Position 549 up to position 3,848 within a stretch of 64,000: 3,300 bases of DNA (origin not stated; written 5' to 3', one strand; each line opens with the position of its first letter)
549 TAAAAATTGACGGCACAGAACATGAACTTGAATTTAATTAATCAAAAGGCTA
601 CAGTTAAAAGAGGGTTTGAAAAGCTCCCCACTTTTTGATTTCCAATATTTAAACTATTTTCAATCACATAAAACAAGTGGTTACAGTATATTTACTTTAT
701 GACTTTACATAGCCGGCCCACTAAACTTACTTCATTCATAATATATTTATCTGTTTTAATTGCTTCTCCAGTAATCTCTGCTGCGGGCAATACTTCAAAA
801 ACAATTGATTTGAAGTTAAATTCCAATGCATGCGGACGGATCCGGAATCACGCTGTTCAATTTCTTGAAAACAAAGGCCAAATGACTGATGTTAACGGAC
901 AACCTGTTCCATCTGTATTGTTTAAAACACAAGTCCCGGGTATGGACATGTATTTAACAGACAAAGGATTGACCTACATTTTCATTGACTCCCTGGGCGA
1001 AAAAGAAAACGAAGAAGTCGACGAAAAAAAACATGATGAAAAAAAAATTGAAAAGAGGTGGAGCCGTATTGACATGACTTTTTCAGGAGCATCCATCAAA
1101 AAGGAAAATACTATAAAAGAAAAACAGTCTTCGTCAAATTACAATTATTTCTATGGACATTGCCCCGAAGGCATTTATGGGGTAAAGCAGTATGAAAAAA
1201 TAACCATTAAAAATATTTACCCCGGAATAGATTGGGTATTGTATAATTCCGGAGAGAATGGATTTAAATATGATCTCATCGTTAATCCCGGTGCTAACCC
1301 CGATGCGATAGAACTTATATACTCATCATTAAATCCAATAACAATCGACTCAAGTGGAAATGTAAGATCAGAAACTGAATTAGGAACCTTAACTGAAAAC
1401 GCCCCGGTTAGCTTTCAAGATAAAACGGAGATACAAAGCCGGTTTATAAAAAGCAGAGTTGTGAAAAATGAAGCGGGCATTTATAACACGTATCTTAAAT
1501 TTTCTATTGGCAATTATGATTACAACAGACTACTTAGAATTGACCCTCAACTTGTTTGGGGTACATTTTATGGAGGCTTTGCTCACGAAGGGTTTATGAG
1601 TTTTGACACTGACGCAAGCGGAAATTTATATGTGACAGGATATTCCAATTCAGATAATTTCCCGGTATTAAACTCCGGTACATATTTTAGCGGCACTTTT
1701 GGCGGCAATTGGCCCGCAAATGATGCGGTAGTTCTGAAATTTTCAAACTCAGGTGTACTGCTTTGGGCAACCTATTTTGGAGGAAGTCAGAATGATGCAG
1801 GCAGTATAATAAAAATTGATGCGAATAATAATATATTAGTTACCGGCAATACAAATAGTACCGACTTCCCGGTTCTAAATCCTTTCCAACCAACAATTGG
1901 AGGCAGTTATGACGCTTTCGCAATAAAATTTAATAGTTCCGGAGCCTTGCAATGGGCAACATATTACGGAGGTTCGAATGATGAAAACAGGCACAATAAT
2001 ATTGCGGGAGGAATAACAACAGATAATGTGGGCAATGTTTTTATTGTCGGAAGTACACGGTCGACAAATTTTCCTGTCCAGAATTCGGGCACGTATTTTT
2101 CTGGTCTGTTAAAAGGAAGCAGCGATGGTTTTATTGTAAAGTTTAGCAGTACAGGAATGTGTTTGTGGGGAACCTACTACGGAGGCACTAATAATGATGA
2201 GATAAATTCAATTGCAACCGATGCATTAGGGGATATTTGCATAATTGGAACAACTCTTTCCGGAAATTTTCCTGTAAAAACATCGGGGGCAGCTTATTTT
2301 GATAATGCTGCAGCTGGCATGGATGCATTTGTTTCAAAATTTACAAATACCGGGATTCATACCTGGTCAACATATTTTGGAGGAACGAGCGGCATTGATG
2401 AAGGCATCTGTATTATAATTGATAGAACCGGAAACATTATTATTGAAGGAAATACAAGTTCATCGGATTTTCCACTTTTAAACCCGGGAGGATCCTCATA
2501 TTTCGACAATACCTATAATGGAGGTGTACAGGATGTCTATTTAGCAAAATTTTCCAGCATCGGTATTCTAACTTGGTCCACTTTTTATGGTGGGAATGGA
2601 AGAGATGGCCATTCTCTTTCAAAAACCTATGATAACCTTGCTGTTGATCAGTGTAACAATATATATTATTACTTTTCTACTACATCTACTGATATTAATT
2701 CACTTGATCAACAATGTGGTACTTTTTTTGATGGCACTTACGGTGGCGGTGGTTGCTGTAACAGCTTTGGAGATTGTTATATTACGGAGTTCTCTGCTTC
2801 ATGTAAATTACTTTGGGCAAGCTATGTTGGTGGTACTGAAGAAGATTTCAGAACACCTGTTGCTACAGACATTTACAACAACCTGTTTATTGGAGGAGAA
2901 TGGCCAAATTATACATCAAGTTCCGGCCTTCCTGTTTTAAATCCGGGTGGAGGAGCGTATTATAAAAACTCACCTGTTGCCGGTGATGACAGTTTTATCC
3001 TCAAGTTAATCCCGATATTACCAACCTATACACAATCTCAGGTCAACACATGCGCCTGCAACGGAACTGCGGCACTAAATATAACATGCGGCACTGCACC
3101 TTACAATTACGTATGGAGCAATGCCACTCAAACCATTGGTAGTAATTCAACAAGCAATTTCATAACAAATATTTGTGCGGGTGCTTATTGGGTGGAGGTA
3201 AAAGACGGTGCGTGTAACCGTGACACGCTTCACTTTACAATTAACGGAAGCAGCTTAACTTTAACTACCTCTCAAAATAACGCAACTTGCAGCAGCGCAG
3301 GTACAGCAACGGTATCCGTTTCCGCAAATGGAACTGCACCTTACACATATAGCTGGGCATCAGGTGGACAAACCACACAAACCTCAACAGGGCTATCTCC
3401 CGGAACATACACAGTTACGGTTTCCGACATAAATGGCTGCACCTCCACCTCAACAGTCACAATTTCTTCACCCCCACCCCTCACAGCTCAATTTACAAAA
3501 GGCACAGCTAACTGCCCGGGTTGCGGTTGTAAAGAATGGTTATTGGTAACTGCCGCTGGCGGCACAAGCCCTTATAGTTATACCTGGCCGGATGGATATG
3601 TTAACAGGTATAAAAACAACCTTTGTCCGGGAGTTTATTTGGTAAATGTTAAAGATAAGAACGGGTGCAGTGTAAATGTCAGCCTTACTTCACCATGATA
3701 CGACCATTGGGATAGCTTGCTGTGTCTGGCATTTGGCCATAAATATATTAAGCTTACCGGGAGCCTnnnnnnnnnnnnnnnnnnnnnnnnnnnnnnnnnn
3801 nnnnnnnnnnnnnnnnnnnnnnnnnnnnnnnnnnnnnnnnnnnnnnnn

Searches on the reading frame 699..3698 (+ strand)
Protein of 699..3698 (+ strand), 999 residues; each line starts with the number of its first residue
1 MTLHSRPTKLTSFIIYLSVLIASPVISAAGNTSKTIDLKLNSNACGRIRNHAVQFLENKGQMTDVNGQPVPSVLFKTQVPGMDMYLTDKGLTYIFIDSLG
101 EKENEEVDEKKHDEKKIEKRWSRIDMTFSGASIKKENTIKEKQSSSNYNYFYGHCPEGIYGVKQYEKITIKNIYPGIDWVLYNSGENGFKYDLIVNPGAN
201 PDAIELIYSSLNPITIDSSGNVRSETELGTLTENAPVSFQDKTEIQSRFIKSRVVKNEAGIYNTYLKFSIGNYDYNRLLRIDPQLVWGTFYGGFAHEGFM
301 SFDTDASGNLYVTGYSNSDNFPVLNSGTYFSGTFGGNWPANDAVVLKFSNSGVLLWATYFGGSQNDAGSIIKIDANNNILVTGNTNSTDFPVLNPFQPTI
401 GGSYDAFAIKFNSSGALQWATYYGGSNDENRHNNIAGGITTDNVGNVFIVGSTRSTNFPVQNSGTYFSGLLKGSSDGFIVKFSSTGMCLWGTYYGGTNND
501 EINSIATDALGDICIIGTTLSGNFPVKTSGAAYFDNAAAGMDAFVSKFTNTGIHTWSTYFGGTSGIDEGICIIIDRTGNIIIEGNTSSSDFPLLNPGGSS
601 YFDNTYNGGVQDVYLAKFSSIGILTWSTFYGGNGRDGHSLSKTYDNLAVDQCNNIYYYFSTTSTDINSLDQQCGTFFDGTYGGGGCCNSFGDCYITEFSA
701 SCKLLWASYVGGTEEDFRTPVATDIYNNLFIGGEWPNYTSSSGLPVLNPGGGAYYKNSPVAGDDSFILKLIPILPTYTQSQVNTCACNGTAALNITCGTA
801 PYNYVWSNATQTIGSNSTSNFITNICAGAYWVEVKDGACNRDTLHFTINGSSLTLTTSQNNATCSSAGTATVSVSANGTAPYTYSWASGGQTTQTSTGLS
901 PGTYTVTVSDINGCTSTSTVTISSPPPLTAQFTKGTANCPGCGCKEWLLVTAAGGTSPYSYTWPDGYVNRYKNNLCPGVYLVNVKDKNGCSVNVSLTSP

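Call 18: search_protein_families(library=pfam, proteins=[window:699-3698:+])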
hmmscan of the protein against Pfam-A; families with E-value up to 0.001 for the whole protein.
window:699-3698:+ (999 aa): 3 families
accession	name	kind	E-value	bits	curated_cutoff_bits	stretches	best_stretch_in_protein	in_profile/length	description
PF25778.1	DUF7948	-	8.2e-50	170.2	27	1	55-283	1-213/214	Domain of unknown function (DUF7948)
PF06739.17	SBBP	-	1.7e-23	82.7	20.5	4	356-391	2-38/38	Beta-propeller repeat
PF13573.12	SprB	-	3.7e-10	39.7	28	1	856-890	1-36/37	SprB repeat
